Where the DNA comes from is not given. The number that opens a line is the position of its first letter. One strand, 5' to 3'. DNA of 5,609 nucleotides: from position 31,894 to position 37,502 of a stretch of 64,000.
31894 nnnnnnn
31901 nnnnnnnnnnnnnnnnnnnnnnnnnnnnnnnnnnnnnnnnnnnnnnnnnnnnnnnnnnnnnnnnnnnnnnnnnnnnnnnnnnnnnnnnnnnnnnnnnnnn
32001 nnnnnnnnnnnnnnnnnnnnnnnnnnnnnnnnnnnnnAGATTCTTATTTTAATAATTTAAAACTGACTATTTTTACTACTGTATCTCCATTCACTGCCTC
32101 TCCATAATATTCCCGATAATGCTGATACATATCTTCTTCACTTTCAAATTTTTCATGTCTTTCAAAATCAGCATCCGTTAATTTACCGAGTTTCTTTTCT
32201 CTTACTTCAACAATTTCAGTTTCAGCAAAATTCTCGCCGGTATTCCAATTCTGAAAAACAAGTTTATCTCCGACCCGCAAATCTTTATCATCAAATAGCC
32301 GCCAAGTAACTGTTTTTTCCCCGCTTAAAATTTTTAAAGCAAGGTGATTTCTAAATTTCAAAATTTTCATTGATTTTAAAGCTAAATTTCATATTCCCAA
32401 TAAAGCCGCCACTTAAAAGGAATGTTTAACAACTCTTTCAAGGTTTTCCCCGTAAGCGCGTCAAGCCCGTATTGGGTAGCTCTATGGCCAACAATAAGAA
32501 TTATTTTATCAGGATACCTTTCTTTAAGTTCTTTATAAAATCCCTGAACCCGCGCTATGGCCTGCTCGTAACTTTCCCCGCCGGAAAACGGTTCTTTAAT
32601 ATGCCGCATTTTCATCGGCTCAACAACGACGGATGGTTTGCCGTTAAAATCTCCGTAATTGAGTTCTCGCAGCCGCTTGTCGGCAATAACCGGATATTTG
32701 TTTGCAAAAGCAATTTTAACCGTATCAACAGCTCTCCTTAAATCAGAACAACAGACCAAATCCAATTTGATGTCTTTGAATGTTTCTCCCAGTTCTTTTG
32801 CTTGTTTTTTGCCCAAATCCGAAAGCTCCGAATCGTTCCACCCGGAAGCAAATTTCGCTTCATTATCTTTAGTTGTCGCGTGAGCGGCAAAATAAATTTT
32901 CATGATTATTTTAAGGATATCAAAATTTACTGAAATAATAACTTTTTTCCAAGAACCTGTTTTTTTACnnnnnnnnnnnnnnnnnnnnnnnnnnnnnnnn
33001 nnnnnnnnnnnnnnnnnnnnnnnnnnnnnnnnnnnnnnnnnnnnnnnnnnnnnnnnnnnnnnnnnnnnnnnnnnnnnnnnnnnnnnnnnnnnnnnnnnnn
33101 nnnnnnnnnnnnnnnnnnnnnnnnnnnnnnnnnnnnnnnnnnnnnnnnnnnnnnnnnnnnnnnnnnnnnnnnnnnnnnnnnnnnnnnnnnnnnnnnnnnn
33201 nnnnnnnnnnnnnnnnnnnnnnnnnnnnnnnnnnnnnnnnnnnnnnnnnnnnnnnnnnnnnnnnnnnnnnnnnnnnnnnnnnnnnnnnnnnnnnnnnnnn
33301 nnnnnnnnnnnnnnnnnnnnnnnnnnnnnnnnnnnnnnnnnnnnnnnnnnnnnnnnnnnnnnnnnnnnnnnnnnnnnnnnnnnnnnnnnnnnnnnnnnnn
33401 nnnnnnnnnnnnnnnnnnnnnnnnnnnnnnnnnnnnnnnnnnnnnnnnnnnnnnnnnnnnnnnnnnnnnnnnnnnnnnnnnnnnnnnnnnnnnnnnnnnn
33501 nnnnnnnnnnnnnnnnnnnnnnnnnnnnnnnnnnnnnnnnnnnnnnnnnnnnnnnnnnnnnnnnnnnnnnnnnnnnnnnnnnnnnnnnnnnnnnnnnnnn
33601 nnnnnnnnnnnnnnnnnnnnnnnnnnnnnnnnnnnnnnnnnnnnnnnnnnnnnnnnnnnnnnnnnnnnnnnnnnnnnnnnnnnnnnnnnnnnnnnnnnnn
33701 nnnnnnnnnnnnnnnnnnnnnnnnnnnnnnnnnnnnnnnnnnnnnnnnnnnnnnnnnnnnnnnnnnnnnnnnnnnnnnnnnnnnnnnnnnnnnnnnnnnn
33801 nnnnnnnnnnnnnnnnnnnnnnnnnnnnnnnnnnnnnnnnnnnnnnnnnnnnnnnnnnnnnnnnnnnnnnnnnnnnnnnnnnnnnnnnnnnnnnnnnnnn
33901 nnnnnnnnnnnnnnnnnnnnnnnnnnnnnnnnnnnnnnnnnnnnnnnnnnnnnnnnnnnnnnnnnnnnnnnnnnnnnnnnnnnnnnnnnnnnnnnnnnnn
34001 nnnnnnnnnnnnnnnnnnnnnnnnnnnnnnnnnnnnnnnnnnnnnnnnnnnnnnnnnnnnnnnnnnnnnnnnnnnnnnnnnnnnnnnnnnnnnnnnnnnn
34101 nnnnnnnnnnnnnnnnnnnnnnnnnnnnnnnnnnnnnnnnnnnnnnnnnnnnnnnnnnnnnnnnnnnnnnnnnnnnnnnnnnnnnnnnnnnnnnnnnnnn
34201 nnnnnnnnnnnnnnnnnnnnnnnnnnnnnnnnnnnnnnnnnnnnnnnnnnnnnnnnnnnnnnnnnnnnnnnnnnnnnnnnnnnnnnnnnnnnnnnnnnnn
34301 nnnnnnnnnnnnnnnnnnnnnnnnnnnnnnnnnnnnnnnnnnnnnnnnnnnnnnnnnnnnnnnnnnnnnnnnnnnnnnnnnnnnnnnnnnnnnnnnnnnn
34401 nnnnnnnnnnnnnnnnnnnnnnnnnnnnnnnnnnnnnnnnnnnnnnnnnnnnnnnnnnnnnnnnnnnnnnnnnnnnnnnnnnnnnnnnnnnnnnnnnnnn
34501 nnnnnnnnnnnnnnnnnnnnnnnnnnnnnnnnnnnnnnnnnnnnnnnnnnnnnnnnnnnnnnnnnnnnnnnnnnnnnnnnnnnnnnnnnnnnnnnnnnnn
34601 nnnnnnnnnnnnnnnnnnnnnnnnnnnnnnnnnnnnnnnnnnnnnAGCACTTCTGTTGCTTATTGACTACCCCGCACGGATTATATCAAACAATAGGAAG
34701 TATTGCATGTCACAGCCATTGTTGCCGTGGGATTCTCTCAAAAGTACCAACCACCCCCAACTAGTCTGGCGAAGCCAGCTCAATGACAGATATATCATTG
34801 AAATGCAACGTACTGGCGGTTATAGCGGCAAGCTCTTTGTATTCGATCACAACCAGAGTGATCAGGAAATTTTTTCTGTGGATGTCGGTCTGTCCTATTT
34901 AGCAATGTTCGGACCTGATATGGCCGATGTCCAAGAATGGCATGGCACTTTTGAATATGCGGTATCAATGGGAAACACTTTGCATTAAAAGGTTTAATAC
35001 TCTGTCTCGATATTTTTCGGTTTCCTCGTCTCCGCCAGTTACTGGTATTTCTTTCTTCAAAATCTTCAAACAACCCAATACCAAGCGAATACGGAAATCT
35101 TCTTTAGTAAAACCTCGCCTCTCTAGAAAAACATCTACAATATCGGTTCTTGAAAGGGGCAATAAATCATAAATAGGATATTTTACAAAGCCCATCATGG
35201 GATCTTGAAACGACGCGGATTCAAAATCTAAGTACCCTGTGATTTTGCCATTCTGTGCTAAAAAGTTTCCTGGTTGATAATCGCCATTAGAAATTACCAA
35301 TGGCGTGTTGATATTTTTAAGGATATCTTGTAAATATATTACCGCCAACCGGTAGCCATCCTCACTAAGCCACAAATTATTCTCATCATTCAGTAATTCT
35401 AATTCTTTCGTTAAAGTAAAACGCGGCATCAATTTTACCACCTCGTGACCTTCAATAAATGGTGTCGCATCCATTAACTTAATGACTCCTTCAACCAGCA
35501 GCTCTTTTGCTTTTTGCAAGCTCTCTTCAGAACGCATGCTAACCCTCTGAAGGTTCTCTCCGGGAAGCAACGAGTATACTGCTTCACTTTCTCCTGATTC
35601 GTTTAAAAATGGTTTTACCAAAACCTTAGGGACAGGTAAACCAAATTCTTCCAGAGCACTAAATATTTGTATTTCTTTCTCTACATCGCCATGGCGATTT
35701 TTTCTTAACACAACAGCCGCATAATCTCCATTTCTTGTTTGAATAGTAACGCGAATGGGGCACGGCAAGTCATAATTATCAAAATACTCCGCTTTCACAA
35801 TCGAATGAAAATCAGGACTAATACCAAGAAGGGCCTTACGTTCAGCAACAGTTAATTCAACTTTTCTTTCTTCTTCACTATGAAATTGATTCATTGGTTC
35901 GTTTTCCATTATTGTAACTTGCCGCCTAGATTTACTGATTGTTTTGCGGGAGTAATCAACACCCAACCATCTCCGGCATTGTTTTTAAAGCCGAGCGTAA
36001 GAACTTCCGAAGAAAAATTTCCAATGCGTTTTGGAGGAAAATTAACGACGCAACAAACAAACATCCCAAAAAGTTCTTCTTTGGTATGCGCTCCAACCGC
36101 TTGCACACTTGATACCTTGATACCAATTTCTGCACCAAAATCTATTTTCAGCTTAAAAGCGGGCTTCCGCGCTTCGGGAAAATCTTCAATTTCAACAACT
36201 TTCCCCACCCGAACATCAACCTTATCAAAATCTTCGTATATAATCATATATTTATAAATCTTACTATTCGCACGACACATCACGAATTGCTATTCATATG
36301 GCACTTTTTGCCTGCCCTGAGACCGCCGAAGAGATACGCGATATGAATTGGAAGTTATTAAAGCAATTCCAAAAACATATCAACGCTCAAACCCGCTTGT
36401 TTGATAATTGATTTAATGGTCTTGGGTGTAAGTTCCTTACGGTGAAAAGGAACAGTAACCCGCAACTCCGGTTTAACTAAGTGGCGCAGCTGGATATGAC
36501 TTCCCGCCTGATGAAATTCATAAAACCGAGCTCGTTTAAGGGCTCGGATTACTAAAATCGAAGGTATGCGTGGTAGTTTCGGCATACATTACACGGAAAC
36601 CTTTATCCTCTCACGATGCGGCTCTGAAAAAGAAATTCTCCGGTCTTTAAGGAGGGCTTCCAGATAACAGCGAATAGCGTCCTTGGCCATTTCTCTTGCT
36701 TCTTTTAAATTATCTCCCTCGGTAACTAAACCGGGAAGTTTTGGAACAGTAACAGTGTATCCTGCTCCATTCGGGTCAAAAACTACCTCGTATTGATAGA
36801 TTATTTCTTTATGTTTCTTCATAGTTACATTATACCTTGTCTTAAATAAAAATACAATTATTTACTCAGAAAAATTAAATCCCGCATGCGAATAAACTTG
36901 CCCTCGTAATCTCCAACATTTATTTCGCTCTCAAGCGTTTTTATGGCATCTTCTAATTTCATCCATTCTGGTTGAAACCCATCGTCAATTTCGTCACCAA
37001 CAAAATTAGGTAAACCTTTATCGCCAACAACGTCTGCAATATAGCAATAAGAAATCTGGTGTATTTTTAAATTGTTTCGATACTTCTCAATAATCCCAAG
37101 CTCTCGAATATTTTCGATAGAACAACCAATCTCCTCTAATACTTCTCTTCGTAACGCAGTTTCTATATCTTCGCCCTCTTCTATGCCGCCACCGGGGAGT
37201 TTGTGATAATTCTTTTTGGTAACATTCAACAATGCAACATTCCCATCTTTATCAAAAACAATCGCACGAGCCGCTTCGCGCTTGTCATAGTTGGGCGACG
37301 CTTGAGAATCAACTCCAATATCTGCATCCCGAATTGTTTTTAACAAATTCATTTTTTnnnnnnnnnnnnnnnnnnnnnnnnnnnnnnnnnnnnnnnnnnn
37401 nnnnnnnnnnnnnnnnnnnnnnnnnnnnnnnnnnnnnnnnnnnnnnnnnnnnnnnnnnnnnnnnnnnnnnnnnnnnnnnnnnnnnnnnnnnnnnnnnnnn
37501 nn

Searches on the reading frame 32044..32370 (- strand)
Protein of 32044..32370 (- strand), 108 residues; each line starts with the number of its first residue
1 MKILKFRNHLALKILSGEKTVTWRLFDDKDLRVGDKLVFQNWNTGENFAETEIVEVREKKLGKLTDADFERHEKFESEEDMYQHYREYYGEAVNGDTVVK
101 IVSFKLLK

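Call 35: search_protein_families(library=pfam, proteins=[window:32044-32370:-], max_evalue=0.01)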
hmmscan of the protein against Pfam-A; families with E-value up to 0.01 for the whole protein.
window:32044-32370:- (108 aa): 3 families
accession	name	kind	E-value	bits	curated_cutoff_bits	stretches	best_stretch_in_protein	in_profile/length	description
PF04266.20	ASCH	-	1.3e-10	42.3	21.2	1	4-107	1-102/103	ASCH domain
PF12961.13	DUF3850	-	0.0013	19.3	22.9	1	4-49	4-49/77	Domain of unknown function (DUF3850)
PF08940.17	DUF1918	-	0.0037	17.3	24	1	32-60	4-32/58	Domain of unknown function (DUF1918)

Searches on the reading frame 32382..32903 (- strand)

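Call 35: search_protein_families(library=pfam, proteins=[window:32382-32903:-], max_evalue=0.01)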
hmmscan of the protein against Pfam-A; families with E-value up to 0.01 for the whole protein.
window:32382-32903:- (173 aa): 1 family
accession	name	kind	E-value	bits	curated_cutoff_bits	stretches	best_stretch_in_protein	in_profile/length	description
PF00300.27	His_Phos_1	-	1.1e-32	113.8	21.7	1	3-158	1-166/194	Histidine phosphatase superfamily (branch 1)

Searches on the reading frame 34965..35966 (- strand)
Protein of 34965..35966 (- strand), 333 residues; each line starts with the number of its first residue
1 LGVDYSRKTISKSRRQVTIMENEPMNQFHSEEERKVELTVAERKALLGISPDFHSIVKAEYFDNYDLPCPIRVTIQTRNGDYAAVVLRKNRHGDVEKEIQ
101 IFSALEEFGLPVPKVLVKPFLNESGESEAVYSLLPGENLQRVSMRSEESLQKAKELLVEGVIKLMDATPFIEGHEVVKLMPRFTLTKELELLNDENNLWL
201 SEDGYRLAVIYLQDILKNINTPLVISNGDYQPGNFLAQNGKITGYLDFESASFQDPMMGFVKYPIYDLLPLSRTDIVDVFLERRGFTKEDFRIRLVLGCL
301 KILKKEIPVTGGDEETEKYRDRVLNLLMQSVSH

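Call 35: search_protein_families(library=pfam, proteins=[window:34965-35966:-], max_evalue=0.01)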
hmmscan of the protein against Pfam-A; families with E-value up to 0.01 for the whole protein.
window:34965-35966:- (333 aa): 1 family
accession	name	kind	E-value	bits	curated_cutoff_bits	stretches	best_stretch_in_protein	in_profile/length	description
PF01636.29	APH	-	2.1e-11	44.5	23.2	1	80-258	19-204/239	Phosphotransferase enzyme family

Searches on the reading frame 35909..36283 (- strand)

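Call 35: search_protein_families(library=pfam, proteins=[window:35909-36283:-], max_evalue=0.01)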
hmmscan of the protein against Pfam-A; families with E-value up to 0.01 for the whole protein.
window:35909-36283:- (124 aa): 1 family
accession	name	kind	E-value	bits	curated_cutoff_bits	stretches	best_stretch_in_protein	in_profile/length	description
PF01588.26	tRNA_bind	-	6.3e-13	49.1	27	1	24-115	1-90/96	Putative tRNA binding domain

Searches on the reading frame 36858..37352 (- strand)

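Call 14: search_protein_families(library=pfam, proteins=[window:36858-37352:-])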
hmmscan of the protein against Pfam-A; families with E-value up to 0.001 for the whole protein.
window:36858-37352:- (164 aa): 1 family
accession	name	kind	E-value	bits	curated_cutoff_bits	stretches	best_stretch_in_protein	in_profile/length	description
PF00293.34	NUDIX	-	9e-19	68.2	21.1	1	24-139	2-122/134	NUDIX domain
